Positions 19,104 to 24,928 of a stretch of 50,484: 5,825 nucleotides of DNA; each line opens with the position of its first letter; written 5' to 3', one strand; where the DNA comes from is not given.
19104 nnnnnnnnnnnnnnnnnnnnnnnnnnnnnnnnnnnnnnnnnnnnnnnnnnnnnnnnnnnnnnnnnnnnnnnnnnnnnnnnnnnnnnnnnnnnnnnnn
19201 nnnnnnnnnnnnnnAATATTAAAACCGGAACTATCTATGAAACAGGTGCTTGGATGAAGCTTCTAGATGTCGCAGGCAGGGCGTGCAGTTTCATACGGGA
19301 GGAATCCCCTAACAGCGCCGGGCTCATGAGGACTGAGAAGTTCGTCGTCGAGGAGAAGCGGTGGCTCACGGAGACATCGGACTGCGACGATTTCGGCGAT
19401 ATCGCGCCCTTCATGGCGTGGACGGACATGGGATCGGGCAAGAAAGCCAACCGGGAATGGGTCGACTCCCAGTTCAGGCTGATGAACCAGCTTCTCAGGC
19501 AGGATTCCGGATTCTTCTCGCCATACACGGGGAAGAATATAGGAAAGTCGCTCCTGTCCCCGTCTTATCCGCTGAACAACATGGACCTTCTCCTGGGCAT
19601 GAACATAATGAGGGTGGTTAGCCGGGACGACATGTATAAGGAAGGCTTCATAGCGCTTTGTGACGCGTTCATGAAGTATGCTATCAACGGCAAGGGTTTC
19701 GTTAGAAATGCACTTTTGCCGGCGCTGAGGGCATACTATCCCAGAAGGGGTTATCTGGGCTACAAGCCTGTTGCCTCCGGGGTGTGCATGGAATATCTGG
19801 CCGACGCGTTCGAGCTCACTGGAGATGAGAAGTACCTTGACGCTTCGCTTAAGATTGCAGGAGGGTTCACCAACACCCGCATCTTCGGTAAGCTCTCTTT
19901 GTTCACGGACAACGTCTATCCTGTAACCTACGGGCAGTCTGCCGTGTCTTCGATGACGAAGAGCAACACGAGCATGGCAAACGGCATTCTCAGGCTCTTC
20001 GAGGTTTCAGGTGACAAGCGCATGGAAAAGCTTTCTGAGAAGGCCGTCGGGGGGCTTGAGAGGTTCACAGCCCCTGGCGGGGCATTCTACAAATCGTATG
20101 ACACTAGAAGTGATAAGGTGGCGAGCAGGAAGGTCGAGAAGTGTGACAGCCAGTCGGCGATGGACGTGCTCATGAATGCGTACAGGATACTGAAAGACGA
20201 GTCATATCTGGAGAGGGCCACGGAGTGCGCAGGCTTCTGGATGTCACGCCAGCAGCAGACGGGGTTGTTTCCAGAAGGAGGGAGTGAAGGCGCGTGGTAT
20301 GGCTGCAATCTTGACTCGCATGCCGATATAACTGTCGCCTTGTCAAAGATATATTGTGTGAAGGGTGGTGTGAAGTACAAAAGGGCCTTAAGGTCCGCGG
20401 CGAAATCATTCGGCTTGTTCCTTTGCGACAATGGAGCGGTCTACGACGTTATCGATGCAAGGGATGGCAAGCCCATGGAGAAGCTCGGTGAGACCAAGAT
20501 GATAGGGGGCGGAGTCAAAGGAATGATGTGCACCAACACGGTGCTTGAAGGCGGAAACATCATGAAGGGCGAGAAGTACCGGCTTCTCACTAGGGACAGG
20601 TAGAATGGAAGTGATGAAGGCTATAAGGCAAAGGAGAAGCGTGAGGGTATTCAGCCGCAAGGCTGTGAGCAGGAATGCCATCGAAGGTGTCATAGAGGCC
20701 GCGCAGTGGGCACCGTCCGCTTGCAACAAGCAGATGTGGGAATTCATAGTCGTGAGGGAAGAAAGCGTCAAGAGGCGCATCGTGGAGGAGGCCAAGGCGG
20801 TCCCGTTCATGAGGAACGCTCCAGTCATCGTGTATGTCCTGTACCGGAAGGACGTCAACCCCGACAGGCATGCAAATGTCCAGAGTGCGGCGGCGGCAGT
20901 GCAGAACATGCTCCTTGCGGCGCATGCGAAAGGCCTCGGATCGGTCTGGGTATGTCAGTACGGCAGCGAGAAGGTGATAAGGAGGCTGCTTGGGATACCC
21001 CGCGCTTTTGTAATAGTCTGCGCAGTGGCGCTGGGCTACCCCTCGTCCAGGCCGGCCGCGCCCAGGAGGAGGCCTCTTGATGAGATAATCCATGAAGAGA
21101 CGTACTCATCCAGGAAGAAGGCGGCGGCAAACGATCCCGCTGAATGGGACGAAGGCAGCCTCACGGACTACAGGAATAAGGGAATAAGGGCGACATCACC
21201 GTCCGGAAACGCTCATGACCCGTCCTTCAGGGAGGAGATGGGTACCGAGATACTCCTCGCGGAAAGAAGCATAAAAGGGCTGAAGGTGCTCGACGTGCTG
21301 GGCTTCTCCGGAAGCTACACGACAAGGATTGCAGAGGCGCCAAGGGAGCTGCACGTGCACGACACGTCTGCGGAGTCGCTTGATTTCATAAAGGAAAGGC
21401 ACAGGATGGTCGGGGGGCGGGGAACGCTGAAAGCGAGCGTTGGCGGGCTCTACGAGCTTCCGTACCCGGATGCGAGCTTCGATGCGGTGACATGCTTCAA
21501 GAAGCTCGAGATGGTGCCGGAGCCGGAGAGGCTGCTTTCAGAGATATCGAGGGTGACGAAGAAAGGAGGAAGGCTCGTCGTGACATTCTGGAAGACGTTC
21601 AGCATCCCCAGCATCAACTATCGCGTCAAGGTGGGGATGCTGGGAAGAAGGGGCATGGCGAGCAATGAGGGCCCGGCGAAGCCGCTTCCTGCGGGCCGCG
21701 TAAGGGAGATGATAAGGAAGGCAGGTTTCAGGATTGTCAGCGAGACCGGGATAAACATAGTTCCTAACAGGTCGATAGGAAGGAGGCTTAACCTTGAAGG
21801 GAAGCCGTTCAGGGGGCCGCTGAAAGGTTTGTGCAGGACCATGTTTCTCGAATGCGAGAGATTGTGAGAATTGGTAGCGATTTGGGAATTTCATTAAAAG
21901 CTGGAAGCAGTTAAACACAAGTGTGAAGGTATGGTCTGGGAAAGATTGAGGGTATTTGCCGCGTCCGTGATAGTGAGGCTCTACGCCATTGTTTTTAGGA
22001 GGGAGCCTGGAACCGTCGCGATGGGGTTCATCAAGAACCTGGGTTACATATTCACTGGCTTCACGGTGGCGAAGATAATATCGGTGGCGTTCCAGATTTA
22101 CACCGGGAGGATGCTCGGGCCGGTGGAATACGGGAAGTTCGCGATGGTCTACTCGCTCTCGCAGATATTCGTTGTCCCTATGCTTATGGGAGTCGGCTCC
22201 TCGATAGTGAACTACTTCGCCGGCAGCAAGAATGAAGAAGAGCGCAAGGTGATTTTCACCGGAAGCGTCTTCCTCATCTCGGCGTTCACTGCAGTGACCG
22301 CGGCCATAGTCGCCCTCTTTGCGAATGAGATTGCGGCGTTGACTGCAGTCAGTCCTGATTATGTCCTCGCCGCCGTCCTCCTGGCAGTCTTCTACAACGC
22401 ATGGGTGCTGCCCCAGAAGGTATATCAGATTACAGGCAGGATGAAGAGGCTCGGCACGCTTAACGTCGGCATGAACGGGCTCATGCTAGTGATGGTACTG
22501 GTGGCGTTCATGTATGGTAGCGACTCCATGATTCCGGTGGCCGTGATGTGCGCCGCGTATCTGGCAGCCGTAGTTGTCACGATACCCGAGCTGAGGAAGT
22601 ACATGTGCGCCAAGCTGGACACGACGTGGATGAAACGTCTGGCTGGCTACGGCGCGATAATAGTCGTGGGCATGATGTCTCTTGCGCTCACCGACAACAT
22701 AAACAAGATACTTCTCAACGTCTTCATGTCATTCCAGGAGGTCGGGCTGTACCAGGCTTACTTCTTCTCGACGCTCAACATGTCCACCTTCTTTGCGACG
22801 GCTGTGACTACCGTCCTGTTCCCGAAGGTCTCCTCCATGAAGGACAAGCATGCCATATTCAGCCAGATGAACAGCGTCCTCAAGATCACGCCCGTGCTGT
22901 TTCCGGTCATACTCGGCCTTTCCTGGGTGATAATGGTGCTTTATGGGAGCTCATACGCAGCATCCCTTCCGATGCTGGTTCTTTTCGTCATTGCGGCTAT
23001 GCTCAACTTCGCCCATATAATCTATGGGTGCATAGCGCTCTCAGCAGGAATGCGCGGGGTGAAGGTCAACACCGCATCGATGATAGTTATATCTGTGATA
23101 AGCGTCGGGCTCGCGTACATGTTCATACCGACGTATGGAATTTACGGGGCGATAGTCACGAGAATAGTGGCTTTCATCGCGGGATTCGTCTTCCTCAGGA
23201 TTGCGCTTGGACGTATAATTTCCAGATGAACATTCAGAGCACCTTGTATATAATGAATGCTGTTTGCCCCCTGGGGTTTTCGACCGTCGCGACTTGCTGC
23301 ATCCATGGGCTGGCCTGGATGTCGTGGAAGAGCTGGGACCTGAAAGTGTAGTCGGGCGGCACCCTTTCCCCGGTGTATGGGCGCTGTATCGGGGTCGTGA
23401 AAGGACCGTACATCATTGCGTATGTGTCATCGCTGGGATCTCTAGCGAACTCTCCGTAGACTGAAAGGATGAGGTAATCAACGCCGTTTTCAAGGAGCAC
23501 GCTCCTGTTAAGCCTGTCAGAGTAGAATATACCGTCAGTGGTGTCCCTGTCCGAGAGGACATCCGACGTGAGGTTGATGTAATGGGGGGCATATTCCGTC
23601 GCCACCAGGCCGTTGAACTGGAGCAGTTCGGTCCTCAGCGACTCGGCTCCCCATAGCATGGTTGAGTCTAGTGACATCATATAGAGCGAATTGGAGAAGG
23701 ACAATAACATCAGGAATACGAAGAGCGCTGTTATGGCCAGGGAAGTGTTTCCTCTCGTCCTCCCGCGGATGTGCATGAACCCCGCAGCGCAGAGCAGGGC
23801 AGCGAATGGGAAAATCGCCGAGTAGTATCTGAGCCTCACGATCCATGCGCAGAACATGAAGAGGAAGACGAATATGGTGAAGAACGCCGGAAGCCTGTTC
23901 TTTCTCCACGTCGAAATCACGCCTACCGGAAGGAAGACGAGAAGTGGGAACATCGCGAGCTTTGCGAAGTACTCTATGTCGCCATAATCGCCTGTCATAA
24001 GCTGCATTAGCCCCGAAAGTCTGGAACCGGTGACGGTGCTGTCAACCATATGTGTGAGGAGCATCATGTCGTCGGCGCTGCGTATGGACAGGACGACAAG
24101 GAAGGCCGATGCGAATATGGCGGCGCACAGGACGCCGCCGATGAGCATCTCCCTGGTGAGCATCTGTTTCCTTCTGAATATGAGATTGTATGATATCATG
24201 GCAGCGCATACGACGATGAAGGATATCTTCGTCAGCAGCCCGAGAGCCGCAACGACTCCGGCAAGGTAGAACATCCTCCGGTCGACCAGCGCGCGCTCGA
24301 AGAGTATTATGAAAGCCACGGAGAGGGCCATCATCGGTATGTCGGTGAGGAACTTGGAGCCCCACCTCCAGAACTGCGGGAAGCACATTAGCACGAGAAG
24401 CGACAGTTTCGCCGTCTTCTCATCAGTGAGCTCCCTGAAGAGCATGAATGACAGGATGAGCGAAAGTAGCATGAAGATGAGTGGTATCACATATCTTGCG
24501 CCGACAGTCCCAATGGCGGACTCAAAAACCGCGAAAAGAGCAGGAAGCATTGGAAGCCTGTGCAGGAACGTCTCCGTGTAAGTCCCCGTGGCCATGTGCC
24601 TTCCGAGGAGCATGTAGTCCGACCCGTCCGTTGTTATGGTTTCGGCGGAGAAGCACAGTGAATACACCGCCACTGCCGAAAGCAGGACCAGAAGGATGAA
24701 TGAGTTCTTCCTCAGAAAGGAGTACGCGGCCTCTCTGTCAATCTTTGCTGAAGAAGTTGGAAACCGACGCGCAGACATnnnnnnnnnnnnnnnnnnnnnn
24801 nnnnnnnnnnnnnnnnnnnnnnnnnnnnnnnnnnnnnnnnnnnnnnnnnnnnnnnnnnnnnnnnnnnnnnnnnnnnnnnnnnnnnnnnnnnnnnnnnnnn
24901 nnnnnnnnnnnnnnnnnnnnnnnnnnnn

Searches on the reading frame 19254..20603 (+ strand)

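Call 16: search_protein_families(library=pfam, proteins=[window:19254-20603:+], max_evalue=0.00001)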
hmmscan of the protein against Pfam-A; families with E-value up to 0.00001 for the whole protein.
window:19254-20603:+ (449 aa): 1 family
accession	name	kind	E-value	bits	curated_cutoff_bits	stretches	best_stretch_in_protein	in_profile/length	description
PF06662.19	C5-epim_C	-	1.1e-07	32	23.3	0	174-202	30-58/188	D-glucuronyl C5-epimerase C-terminus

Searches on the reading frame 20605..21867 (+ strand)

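Call 16: search_protein_families(library=pfam, proteins=[window:20605-21867:+], max_evalue=0.00001)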
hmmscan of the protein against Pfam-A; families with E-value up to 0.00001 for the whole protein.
window:20605-21867:+ (420 aa): 8 families
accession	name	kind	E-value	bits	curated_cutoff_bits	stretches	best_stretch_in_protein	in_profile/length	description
PF00881.29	Nitroreductase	-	1.8e-31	110.1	23.5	2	63-145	81-167/167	Nitroreductase family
PF08241.18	Methyltransf_11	-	2.5e-15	57.3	21.2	1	235-326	7-95/95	Methyltransferase domain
PF14512.11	TM1586_NiRdase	-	1.1e-13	51.7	27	0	100-166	89-153/215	Putative TM nitroreductase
PF13649.12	Methyltransf_25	-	4.5e-12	46.9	27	1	228-322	1-97/97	Methyltransferase domain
PF01209.24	Ubie_methyltran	-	9.1e-09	35.4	20.1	1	223-327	46-152/233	ubiE/COQ5 methyltransferase family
PF13847.12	Methyltransf_31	-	1.4e-08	35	27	1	224-327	3-110/145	Methyltransferase domain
PF13489.12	Methyltransf_23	-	1.1e-07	32.2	27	1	220-379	18-163/164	Methyltransferase domain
PF08242.18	Methyltransf_12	-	2.5e-07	31.8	30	1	229-324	1-98/98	Methyltransferase domain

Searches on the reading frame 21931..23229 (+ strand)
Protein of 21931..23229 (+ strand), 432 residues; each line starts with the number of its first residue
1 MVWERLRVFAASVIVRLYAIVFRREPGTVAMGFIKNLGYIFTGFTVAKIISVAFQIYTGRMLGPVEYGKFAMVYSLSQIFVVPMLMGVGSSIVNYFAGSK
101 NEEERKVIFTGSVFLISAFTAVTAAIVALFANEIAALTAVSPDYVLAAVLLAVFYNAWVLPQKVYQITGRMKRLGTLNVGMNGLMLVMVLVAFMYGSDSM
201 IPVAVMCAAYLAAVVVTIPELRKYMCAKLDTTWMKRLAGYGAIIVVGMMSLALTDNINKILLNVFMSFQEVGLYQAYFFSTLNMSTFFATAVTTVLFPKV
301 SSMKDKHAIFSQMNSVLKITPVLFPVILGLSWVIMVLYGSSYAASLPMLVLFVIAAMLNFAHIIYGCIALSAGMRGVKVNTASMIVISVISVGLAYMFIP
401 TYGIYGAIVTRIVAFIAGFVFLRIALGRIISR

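Call 16: search_protein_families(library=pfam, proteins=[window:21931-23229:+], max_evalue=0.00001)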
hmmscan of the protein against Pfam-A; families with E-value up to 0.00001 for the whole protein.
window:21931-23229:+ (432 aa): 2 families
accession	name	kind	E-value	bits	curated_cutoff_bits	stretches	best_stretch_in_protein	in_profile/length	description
PF01943.22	Polysacc_synt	-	4.5e-16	59.5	28.2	1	34-303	2-273/274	Polysaccharide biosynthesis protein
PF13440.11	Polysacc_synt_3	-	1.5e-14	54.4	23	1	60-345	4-291/293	Polysaccharide biosynthesis protein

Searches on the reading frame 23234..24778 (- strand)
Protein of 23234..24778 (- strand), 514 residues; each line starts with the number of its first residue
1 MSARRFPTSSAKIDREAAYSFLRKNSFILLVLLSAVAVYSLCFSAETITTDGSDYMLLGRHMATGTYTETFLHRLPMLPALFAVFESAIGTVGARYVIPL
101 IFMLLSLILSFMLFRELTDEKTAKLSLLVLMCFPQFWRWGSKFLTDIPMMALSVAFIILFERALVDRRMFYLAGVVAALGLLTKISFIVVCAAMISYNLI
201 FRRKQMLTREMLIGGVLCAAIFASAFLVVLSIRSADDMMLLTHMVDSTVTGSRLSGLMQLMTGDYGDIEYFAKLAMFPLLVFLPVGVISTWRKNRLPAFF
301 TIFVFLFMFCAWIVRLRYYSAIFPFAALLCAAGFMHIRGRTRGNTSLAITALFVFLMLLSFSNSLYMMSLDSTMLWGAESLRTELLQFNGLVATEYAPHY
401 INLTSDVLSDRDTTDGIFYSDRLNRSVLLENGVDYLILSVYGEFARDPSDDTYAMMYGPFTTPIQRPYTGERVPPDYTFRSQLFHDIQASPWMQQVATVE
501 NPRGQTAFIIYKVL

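Call 16: search_protein_families(library=pfam, proteins=[window:23234-24778:-], max_evalue=0.00001)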
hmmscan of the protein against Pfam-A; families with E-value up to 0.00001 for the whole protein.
window:23234-24778:- (514 aa): 1 family
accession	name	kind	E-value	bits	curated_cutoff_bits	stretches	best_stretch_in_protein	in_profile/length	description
PF13231.12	PMT_2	-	1.3e-14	55.2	26.1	1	96-226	25-157/160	Dolichyl-phosphate-mannose-protein mannosyltransferase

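Call 54: search_protein_families(library=ncbifam, proteins=[window:23234-24778:-], max_evalue=0.00001)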
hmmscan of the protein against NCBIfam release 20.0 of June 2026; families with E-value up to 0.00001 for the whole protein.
window:23234-24778:- (514 aa): 0 families
